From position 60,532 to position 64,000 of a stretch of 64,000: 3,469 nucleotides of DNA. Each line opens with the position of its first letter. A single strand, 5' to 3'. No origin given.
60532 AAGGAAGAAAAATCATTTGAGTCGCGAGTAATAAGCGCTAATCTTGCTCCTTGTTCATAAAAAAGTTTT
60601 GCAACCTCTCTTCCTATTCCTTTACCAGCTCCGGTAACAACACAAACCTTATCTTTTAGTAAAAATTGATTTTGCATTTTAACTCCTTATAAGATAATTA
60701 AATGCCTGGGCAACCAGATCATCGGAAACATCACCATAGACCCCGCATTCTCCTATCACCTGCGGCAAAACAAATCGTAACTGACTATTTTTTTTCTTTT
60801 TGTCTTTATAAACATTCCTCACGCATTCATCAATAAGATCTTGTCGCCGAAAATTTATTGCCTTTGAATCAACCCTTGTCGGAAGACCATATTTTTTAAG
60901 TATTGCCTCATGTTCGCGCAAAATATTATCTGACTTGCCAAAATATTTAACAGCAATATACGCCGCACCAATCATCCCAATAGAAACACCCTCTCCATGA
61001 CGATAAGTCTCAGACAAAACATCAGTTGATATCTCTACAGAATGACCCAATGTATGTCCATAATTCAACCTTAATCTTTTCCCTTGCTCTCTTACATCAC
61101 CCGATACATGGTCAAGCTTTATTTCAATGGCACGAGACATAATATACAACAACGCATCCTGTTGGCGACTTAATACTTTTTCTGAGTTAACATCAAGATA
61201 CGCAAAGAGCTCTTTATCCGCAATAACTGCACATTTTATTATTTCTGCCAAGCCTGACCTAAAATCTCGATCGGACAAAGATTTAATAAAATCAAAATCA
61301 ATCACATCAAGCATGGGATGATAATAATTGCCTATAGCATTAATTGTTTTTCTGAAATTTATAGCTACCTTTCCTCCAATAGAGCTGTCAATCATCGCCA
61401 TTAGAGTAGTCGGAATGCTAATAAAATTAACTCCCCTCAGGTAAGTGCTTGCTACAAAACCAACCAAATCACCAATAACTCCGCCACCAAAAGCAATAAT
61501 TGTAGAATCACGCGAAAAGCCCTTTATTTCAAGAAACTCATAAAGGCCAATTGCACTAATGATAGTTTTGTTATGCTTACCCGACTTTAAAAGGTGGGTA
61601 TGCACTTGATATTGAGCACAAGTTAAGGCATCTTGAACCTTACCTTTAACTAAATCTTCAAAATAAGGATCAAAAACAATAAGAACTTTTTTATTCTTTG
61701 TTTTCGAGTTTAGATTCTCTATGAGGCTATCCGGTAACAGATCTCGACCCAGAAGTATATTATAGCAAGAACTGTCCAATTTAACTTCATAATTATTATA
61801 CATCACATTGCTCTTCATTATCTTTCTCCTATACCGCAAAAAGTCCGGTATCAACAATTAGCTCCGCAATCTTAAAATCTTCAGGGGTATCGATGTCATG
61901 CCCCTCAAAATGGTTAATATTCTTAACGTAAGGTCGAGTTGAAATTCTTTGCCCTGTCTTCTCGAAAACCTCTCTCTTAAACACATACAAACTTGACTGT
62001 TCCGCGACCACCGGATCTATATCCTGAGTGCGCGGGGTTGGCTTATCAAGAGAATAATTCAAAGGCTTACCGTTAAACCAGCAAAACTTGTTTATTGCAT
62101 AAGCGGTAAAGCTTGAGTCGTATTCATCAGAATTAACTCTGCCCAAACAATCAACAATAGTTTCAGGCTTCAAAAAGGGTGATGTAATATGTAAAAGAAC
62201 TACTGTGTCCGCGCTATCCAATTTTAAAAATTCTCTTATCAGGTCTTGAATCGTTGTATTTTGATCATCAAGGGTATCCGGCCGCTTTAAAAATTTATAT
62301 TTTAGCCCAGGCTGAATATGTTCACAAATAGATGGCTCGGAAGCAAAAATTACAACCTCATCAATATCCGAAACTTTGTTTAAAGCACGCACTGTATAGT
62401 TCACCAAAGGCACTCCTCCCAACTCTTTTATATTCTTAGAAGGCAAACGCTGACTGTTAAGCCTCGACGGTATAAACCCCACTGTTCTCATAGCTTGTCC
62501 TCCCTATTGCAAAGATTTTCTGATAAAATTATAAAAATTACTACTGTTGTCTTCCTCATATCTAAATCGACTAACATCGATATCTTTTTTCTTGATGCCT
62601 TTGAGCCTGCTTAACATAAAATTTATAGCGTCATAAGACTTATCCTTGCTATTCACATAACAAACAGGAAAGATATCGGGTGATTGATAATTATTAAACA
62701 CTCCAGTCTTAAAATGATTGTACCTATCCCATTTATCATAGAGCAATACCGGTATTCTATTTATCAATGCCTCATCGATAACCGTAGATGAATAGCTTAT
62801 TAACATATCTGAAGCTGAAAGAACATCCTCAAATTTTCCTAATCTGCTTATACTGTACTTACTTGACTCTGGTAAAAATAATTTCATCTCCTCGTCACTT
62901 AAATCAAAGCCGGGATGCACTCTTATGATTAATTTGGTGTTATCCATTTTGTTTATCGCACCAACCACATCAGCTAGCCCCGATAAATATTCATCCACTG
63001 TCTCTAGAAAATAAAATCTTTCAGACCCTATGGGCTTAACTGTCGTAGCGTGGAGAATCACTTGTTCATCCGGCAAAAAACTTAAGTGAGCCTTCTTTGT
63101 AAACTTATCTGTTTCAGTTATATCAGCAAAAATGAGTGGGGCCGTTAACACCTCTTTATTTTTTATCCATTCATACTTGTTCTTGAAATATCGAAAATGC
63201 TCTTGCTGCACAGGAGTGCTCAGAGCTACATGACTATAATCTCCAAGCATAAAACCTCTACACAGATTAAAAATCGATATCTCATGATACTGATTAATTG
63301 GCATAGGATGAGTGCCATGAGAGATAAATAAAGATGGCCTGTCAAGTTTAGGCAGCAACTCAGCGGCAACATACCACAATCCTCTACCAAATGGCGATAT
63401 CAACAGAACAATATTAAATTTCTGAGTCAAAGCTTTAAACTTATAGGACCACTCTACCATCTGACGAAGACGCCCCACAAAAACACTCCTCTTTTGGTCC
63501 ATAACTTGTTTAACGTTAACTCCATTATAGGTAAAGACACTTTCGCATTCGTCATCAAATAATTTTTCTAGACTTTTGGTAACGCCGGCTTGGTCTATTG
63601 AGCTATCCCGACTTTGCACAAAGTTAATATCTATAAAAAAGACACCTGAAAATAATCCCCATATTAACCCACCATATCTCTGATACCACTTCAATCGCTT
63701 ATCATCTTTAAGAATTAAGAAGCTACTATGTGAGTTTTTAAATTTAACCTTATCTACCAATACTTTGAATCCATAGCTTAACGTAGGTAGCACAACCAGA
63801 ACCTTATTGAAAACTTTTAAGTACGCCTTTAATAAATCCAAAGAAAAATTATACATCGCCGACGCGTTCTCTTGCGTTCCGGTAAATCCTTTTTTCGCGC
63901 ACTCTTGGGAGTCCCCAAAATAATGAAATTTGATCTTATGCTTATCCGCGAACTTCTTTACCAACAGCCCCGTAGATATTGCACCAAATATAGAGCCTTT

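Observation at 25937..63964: About 38-kb, at least 37-gene co-directional glycan super-operon combining sulfation, C-methylation, rSAM tailoring and ulosonic/heptose chemistry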

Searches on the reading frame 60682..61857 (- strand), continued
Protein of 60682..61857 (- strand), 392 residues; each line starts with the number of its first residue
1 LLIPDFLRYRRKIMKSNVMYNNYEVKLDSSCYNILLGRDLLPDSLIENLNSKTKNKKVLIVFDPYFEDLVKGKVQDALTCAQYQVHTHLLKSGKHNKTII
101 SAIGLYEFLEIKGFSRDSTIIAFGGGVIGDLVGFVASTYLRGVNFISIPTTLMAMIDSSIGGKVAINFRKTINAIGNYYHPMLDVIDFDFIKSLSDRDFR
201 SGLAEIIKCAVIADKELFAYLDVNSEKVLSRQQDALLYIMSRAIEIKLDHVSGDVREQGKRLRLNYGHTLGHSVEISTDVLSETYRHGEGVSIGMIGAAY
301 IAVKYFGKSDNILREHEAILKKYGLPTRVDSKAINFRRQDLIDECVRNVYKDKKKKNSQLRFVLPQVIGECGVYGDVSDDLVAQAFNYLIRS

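Call 58: find_encoding_contigs(protein=P0261, flank=10000, max_places=1)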
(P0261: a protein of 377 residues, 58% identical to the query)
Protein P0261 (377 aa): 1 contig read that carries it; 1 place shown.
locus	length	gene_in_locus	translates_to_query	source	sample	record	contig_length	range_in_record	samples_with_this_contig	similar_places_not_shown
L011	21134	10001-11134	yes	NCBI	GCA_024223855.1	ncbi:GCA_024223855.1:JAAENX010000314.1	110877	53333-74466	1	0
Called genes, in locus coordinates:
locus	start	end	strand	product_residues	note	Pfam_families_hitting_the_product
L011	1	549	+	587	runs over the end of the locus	PF02310:B12-binding, PF04055:Radical_SAM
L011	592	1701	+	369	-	PF00266:Aminotran_5, PF01041:DegT_DnrJ_EryC1, PF01212:Beta_elim_lyase (weak)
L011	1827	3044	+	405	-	PF13181:TPR_8 (faint), PF13414:TPR_11 (faint), PF13431:TPR_17 (faint), PF00685:Sulfotransfer_1 (weak)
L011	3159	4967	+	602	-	PF00664:ABC_membrane, PF00005:ABC_tran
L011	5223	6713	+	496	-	PF02310:B12-binding, PF04055:Radical_SAM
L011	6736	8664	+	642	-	-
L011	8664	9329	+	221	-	PF02348:CTP_transf_3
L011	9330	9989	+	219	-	PF02348:CTP_transf_3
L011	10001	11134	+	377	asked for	PF00465:Fe-ADH, PF13685:Fe-ADH_2, PF01761:DHQ_synthase, PF24621:DHQS_C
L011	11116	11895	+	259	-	PF00106:adh_short, PF08659:KR, PF13561:adh_short_C2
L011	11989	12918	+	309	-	PF04055:Radical_SAM, PF13186:SPASM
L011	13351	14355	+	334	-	PF00657:Lipase_GDSL, PF04311:DUF459 (faint), PF13472:Lipase_GDSL_2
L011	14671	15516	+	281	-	PF13489:Methyltransf_23 (weak), PF08242:Methyltransf_12, PF13649:Methyltransf_25 (weak)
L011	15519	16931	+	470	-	-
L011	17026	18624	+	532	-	-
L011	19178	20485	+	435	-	PF01041:DegT_DnrJ_EryC1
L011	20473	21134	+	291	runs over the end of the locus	PF04321:RmlD_sub_bind (faint), PF01370:Epimerase, PF16363:GDP_Man_Dehyd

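Call 85: find_encoding_contigs(protein=P0311, flank=7000, max_places=1)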
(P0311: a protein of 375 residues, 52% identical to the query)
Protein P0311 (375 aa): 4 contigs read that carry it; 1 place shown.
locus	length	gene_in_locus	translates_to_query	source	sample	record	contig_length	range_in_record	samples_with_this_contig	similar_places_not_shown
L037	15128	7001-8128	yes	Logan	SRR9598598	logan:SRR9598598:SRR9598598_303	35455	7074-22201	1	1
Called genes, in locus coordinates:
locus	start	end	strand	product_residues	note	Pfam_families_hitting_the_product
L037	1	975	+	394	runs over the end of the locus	PF03721:UDPG_MGDP_dh_N, PF00984:UDPG_MGDP_dh, PF03720:UDPG_MGDP_dh_C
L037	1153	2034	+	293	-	PF00483:NTP_transferase, PF12804:NTP_transf_3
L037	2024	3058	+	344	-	PF01073:3Beta_HSD, PF01370:Epimerase, PF02719:Polysacc_synt_2, PF04321:RmlD_sub_bind (weak), PF07993:NAD_binding_4, PF16363:GDP_Man_Dehyd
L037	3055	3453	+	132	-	PF05523:FdtA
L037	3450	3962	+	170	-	PF25084:LbH_EIF2B (weak), PF25087:GMPPB_C (faint), PF25247:LbH_GLGC (faint), PF00132:Hexapep, PF14602:Hexapep_2 (weak)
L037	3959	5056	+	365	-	PF01041:DegT_DnrJ_EryC1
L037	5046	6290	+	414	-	PF01943:Polysacc_synt, PF13440:Polysacc_synt_3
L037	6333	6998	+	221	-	PF02348:CTP_transf_3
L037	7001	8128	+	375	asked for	PF00465:Fe-ADH, PF13685:Fe-ADH_2, PF01761:DHQ_synthase, PF24621:DHQS_C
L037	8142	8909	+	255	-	PF23441:SDR (weak), PF00106:adh_short, PF08659:KR (weak), PF13561:adh_short_C2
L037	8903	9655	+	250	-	PF02348:CTP_transf_3, PF12804:NTP_transf_3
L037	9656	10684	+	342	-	-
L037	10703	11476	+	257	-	PF00483:NTP_transferase, PF12804:NTP_transf_3 (weak)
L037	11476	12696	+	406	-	-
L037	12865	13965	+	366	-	PF01073:3Beta_HSD (weak), PF01370:Epimerase, PF02719:Polysacc_synt_2, PF04321:RmlD_sub_bind, PF16363:GDP_Man_Dehyd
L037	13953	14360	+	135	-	-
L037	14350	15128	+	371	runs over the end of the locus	PF00155:Aminotran_1_2, PF01041:DegT_DnrJ_EryC1, PF00266:Aminotran_5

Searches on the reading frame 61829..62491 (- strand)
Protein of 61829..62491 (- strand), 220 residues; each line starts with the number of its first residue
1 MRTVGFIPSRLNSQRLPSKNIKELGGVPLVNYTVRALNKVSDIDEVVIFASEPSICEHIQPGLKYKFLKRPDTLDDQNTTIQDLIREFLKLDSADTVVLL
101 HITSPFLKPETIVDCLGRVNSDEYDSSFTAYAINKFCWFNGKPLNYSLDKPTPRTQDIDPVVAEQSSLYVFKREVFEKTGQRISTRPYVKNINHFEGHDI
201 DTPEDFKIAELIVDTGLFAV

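Call 7: search_protein_families(library=pfam, proteins=[window:61832-62491:-], max_evalue=0.01)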
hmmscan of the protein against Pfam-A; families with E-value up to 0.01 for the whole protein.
window:61832-62491:- (220 aa): 2 families
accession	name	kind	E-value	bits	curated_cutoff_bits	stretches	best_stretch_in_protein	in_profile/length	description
PF02348.25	CTP_transf_3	-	4.8e-19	69.5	22.6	1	5-134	2-130/217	Cytidylyltransferase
PF12804.13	NTP_transf_3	-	6.7e-05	23.6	27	1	18-131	15-123/160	MobA-like NTP transferase domain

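Call 11: search_protein_families(library=ncbifam, proteins=[window:61832-62491:-], max_evalue=0.00001)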
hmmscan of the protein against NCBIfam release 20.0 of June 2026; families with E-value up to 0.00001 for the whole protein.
window:61832-62491:- (220 aa): 5 families
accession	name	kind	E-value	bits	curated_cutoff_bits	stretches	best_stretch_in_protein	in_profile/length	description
TIGR03584.1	PseF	equivalog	4.9e-23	81.9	205.7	1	5-212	2-219/222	pseudaminic acid cytidylyltransferase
NF003952.0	PRK05450.1-5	subfamily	8e-13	48.1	193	1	1-123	1-120/250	3-deoxy-manno-octulosonate cytidylyltransferase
NF009905.0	PRK13368.1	subfamily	5.3e-10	39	255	1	1-122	1-117/243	3-deoxy-manno-octulosonate cytidylyltransferase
NF003948.0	PRK05450.1-1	equivalog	1.2e-09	37.7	281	1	2-128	5-129/248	3-deoxy-manno-octulosonate cytidylyltransferase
NF003950.0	PRK05450.1-3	subfamily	1.7e-08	34.1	234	1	1-119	1-117/248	3-deoxy-manno-octulosonate cytidylyltransferase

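Call 15: find_encoding_contigs(protein=window:61829-62491:-, flank=10000, max_places=6)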
Protein window:61829-62491:- (220 aa): no gene with exactly this product is on record in the collection.

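Call 50: search_solved_structures(query=window:61832-62491:-, max_evalue=0.001)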
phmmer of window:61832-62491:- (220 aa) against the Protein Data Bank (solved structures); distinct sequences matched with E-value up to 0.001: 7.
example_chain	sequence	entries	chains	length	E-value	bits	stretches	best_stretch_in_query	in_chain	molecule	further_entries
1qwj_A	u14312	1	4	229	1.9e-13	53.8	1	7-211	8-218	cytidine monophospho-N-acetylneuraminic acid synthetase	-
9t4z_A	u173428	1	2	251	5.1e-13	52.3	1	2-209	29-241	PpNeuA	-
6ifd_A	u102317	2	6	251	4.2e-08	36.3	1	4-210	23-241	CMP-N-acetylneuraminate Synthetase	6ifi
9ftb_A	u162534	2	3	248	2.7e-06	30.3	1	4-119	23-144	NeuA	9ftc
1eyr_A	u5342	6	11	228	1.9e-05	27.6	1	4-109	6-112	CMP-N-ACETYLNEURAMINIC ACID SYNTHETASE | N-acylneuraminate cytidylyltransferase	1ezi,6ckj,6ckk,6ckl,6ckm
1gq9_A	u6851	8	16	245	0.0005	22.9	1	4-119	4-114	3-DEOXY-MANNO-OCTULOSONATE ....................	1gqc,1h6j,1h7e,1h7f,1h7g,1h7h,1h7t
2y6p_A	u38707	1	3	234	0.00072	22.4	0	1-81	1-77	3-DEOXY-MANNO-OCTULOSONATE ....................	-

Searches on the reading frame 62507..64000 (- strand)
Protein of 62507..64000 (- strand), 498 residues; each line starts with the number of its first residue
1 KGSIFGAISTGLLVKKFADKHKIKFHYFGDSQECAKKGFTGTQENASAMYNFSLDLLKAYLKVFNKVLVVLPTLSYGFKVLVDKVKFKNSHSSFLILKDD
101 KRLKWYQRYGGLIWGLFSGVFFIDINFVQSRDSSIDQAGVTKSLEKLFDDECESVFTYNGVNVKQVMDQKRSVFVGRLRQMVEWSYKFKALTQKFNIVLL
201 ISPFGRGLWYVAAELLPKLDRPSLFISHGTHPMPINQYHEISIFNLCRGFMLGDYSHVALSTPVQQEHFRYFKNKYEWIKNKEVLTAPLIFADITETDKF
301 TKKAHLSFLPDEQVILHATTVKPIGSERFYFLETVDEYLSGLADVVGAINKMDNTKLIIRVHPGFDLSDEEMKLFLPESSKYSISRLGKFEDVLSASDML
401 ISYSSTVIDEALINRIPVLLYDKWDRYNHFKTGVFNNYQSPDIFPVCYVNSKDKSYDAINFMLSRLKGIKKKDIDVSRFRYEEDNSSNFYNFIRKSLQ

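Call 7: search_protein_families(library=pfam, proteins=[window:62507-64000:-], max_evalue=0.01)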
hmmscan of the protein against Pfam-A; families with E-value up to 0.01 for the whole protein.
window:62507-64000:- (498 aa): 0 families

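Call 11: search_protein_families(library=ncbifam, proteins=[window:62507-64000:-], max_evalue=0.00001)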
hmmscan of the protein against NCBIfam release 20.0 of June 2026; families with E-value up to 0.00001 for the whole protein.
window:62507-64000:- (498 aa): 0 families

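Call 21: find_related_loci(query=window:62507-64000:-, collection=genome_contigs, flank=10000)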
Query window:62507-64000:- (498 aa) in genome_contigs; peptide patterns used: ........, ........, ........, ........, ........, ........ (x = any residue, [..] = any of these).
19 stretches matched a pattern; 1 encode a relative of the query (tblastn E <= 1e-3); 1 distinct loci.
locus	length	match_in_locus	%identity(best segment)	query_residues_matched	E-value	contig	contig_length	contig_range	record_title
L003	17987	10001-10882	35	199-496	5e-53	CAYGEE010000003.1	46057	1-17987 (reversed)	MAG TPA_asm: uncultured Planctomycetales bacterium isolate ERP113451_co3_410 genome assembly, contig: NODE_389_length_46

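Call 33: search_protein_families(library=pfam, proteins=[window:62507-64000:-], max_evalue=10)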
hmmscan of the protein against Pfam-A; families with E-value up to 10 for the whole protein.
window:62507-64000:- (498 aa): 1 family
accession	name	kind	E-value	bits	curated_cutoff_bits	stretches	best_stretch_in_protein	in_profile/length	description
PF02350.25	Epimerase_2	-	0.18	11.1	30.6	1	339-428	200-292/347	UDP-N-acetylglucosamine 2-epimerase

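Call 51: search_solved_structures(query=window:62507-64000:-, max_evalue=10)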
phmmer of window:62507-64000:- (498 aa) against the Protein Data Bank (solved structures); distinct sequences matched with E-value up to 10: 2.
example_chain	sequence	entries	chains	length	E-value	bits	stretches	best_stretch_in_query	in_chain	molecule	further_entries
3knq_A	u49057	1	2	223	0.37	12.8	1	93-121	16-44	Attachment protein G3P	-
3dgs_A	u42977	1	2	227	0.43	12.6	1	93-121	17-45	Coat protein A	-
